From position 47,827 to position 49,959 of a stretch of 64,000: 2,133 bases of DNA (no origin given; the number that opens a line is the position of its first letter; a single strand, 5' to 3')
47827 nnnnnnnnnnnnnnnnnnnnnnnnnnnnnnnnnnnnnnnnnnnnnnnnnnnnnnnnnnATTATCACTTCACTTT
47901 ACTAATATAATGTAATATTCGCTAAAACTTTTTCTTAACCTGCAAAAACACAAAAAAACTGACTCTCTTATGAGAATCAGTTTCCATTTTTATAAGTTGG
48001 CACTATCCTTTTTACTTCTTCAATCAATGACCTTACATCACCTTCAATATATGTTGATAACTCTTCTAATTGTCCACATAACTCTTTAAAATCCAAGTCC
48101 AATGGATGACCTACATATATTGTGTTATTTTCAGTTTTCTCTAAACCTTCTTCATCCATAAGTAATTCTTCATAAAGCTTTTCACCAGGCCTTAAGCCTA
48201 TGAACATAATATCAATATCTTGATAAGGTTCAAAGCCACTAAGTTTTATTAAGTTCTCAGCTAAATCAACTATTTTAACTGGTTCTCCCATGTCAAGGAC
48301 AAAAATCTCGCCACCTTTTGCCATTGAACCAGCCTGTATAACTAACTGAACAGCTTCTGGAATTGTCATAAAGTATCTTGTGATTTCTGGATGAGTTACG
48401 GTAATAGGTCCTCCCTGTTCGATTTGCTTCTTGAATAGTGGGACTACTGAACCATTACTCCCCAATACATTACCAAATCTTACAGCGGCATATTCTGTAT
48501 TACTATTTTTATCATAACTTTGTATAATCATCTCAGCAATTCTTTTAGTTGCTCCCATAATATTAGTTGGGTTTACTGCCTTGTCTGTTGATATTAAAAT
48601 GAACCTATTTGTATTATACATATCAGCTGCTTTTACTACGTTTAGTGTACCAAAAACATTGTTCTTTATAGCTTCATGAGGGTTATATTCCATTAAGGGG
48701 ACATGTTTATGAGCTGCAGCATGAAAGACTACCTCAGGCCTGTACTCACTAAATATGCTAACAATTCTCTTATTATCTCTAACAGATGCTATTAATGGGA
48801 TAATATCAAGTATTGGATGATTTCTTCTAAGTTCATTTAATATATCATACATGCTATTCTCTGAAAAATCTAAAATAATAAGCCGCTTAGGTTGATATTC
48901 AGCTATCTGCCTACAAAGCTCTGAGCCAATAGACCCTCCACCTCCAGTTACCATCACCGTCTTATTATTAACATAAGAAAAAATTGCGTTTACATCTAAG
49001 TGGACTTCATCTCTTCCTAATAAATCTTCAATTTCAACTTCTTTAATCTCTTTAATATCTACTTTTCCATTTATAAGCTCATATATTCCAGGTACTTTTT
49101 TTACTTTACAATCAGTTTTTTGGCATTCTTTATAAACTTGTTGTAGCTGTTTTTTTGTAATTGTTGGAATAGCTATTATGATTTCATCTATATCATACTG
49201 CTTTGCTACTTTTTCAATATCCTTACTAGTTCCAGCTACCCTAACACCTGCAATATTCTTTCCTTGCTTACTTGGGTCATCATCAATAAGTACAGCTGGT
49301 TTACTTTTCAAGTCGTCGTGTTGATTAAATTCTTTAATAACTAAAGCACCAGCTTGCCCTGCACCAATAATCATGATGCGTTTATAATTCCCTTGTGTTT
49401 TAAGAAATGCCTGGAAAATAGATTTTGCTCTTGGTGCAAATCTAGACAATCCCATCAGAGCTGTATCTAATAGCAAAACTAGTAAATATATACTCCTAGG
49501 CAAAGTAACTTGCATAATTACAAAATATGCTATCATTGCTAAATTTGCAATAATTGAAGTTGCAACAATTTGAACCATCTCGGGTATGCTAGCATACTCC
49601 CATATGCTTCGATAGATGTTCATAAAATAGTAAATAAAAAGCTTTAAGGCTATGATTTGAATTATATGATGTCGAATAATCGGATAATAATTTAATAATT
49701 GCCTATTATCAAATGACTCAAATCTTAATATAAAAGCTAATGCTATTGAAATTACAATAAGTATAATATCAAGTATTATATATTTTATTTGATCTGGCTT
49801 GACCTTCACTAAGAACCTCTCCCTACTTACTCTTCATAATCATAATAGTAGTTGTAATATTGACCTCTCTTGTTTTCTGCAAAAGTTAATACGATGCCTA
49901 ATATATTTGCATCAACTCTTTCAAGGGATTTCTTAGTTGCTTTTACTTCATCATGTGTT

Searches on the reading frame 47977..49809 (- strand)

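Call 27: search_protein_families(library=ncbifam, proteins=[window:47977-49809:-], max_evalue=0.00001)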
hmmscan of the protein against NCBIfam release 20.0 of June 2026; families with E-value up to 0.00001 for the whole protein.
window:47977-49809:- (610 aa): 20 families
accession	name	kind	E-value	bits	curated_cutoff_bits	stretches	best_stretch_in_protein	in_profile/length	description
TIGR03589.1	PseB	equivalog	3.6e-63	213.5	407.75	1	280-569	2-281/324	UDP-N-acetylglucosamine 4,6-dehydratase (inverting)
TIGR04130.1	FnlA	equivalog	6.1e-49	166.7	730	1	281-566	3-281/337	UDP-N-acetylglucosamine 4,6-dehydratase/5-epimerase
TIGR03025.1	EPS_sugtrans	subfamily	2.7e-30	106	295.55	1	13-260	2-242/445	exopolysaccharide biosynthesis polyprenyl glycosylphosphotransferase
TIGR03023.1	WcaJ_sugtrans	equivalog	2.3e-28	99.7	410.75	1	13-260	2-247/453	undecaprenyl-phosphate glucose phosphotransferase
TIGR01179.1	galE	equivalog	3.2e-20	72.2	262.3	1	285-452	2-180/332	UDP-glucose 4-epimerase GalE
TIGR03022.1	WbaP_sugtrans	subfamily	9.8e-17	61.3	403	1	11-258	2-241/456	undecaprenyl-phosphate galactose phosphotransferase WbaP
TIGR01181.1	dTDP_gluc_dehyt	equivalog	1.1e-14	54.2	365.1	1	285-543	2-277/321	dTDP-glucose 4,6-dehydratase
TIGR04180.1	EDH_00030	hypoth_equivalog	2.1e-13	50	475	1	285-526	1-258/297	NAD-dependent 4,6-dehydratase LegB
TIGR02622.1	CDP_4_6_dhtase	equivalog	2.4e-13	49.9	278.45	1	281-450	3-193/352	CDP-glucose 4,6-dehydratase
TIGR03013.1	EpsB_2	subfamily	4.9e-12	45.7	393.35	1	14-256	3-235/443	TIGR03013 family XrtA/PEP-CTERM system glycosyltransferase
NF007956.0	PRK10675.1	subfamily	5.5e-12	45.5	394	1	284-408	2-124/338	UDP-glucose 4-epimerase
TIGR01214.1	rmlD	equivalog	5.7e-11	42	224.05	1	284-453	1-155/285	dTDP-4-dehydrorhamnose reductase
NF007518.0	PRK10124.1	equivalog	3e-08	32.8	684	1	14-261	25-259/464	undecaprenyl-phosphate glucose phosphotransferase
NF007490.0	PRK10084.1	subfamily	3.9e-08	32.7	649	1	285-400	3-116/361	dTDP-glucose 4,6-dehydratase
NF007582.0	PRK10217.1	equivalog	7.3e-08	31.9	698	1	283-399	2-116/355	dTDP-glucose 4,6-dehydratase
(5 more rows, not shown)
